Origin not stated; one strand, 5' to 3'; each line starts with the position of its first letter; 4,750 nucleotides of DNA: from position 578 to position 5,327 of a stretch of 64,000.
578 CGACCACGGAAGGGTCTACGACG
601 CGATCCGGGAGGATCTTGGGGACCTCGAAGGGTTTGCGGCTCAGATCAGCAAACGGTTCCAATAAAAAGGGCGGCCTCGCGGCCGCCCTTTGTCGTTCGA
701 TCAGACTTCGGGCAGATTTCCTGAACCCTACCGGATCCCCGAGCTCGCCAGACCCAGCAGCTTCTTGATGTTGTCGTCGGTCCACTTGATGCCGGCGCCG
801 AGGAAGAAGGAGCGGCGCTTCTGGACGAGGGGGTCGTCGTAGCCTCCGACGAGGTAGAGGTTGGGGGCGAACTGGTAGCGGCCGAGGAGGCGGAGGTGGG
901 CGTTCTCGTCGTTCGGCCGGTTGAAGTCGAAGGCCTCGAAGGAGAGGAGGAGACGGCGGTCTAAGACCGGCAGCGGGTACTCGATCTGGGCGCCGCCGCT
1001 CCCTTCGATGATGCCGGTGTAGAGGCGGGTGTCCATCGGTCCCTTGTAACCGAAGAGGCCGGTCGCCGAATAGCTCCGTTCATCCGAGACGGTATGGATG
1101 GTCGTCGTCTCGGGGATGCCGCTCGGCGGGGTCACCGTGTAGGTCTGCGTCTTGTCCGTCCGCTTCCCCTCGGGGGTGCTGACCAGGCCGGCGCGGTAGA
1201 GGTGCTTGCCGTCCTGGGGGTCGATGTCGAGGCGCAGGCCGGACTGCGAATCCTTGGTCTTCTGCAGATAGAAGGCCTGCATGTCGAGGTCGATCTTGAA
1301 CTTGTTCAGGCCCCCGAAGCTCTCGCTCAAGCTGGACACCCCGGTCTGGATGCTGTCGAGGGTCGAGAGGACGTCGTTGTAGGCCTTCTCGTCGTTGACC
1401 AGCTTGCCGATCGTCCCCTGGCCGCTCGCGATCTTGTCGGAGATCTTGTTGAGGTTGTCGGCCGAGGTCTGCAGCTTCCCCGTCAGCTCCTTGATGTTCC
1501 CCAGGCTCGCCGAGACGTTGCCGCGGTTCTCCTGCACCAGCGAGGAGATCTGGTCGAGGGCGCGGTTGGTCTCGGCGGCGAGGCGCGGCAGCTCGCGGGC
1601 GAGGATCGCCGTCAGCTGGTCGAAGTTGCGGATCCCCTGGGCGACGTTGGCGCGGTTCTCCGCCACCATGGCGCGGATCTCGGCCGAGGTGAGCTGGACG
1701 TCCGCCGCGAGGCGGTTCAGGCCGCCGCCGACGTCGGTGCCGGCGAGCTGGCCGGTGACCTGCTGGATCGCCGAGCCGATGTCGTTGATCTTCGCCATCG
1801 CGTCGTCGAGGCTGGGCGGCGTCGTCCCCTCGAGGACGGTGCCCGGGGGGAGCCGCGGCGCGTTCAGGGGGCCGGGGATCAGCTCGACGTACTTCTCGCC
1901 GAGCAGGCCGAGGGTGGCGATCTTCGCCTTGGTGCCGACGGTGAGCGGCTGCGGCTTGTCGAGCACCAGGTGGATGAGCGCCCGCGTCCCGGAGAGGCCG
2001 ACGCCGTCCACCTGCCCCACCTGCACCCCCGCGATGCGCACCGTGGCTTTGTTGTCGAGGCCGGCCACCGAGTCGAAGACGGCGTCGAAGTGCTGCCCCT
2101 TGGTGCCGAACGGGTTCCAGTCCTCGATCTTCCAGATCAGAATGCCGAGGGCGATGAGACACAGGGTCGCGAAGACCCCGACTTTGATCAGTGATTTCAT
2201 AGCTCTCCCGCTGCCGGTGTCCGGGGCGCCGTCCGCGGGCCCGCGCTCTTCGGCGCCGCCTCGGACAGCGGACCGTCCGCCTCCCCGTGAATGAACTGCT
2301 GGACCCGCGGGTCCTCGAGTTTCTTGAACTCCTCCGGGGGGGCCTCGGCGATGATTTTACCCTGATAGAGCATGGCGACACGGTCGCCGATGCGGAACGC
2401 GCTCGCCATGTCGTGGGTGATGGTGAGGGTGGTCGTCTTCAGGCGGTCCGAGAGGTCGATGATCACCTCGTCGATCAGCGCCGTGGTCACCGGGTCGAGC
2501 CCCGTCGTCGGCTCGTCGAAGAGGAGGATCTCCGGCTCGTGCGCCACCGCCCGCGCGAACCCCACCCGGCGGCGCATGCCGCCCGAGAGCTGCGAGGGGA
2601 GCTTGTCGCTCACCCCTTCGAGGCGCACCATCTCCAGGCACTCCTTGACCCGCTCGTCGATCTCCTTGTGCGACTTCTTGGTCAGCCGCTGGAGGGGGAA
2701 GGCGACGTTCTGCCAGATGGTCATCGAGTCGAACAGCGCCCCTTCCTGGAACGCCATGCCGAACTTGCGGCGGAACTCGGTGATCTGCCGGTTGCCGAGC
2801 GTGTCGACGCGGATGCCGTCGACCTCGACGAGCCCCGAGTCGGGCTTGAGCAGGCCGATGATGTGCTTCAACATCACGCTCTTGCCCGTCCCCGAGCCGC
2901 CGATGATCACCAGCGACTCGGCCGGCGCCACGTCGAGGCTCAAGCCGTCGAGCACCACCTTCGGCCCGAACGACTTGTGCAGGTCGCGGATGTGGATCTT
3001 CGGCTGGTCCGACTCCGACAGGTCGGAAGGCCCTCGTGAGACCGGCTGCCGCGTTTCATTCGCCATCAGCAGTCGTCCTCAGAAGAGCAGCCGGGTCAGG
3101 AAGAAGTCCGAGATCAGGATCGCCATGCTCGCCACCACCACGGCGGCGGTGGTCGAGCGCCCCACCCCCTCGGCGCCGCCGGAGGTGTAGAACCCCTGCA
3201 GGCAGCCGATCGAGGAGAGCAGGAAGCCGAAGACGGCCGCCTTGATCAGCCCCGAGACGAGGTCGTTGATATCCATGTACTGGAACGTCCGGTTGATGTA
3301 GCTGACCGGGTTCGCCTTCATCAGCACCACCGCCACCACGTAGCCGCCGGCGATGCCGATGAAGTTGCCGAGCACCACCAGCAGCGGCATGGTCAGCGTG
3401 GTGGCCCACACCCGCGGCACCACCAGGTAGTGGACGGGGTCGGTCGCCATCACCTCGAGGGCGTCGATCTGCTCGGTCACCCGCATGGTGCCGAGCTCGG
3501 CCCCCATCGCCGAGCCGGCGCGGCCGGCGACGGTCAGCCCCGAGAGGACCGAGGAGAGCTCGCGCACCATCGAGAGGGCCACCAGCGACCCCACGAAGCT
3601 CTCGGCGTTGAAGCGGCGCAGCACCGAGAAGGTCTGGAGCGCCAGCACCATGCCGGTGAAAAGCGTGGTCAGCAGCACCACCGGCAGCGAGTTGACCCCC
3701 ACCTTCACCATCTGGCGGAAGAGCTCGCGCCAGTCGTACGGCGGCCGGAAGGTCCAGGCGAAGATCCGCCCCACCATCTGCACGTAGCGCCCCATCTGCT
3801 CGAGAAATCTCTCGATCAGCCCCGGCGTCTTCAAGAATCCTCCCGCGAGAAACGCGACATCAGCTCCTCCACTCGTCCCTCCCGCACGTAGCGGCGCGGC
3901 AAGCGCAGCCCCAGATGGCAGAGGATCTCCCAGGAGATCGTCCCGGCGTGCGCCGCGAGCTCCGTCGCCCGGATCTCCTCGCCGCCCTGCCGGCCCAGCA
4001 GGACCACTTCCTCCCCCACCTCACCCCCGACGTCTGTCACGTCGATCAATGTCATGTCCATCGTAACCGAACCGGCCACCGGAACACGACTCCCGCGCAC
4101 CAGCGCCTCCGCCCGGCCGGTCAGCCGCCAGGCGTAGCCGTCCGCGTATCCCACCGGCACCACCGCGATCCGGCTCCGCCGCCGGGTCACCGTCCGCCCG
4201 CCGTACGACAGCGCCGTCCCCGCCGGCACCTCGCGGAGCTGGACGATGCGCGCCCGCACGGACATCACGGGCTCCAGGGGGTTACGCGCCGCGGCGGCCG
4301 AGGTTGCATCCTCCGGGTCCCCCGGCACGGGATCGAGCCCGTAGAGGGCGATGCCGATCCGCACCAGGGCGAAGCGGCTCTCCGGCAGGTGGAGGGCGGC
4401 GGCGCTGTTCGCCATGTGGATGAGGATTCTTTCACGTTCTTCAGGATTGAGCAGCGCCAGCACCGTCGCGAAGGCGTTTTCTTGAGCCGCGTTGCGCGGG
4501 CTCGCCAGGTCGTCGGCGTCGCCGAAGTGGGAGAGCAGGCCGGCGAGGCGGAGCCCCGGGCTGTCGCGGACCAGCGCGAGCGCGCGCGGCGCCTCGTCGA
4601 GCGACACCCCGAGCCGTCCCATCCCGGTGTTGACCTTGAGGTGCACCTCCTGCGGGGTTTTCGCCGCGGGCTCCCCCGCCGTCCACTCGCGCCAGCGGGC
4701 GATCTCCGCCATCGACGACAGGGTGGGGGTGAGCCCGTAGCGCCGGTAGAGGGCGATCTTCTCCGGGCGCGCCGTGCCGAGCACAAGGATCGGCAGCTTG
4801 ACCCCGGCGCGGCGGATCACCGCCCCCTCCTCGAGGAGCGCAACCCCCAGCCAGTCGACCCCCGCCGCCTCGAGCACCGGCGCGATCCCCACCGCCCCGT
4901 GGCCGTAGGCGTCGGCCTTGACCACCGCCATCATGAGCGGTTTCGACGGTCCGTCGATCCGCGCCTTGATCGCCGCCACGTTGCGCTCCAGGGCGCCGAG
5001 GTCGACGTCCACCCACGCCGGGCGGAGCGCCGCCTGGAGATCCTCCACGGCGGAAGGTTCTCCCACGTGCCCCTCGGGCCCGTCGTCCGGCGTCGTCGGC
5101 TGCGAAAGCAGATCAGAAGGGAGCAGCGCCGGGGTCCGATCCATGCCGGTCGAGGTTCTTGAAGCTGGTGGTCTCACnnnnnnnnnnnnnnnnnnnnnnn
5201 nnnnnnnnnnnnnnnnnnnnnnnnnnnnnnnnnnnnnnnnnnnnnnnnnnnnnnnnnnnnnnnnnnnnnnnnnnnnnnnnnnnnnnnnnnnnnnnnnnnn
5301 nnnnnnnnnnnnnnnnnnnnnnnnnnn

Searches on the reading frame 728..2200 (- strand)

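Call 78: search_protein_families(library=pfam, proteins=[window:728-2200:-], max_evalue=0.01)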
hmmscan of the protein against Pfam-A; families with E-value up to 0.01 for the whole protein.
window:728-2200:- (490 aa): 3 families
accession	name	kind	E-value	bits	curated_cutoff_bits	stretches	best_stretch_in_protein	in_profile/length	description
PF02470.25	MlaD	-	1.2e-17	64.3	25.1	1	35-110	2-81/81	MlaD protein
PF05531.17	NPV_P10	-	0.0026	18.6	29.8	0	217-259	18-60/75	Nucleopolyhedrovirus P10 protein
PF00015.26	MCPsignal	-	0.0061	16.9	34.6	0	198-290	71-167/172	Methyl-accepting chemotaxis protein (MCP) signalling domain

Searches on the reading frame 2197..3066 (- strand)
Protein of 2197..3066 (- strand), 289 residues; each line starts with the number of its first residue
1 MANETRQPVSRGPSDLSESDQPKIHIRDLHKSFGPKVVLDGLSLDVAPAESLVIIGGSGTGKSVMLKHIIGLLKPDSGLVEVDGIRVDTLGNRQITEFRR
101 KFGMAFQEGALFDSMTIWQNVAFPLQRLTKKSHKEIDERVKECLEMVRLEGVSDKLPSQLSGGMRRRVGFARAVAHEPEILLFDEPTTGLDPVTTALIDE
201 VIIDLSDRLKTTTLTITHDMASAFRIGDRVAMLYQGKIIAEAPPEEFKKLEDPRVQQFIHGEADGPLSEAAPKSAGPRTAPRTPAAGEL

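Call 78: search_protein_families(library=pfam, proteins=[window:2197-3066:-], max_evalue=0.01)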
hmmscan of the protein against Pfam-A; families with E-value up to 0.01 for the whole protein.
window:2197-3066:- (289 aa): 4 families
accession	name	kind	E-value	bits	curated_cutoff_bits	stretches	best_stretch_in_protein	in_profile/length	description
PF00005.33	ABC_tran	-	6.5e-33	114.7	25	1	39-188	1-137/137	ABC transporter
PF13401.12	AAA_22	-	0.00075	20.2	27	1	50-118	6-65/130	AAA domain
PF13245.12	AAA_19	-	0.001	19.7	25.1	1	48-120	10-71/134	AAA domain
PF13304.12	AAA_21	-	0.0016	19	27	1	156-219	234-299/304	AAA domain, putative AbiEii toxin, Type IV TA system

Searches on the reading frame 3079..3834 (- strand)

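Call 78: search_protein_families(library=pfam, proteins=[window:3079-3834:-], max_evalue=0.01)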
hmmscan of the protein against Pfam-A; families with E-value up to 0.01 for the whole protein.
window:3079-3834:- (251 aa): 1 family
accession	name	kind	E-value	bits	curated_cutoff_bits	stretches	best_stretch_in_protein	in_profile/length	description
PF02405.21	MlaE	-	5.1e-83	278.3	22.5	1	39-248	2-211/212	Permease MlaE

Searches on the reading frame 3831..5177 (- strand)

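Call 8: search_protein_families(library=pfam, proteins=[window:3831-5177:-], max_evalue=0.01)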
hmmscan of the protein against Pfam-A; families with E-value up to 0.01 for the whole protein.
window:3831-5177:- (448 aa): 2 families
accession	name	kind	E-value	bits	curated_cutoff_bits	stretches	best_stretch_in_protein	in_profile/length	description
PF01168.26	Ala_racemase_N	-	1e-63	215.4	24.1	1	58-283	1-220/220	Alanine racemase, N-terminal domain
PF00842.27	Ala_racemase_C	-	7.5e-43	145.6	25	1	304-430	1-127/127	Alanine racemase, C-terminal domain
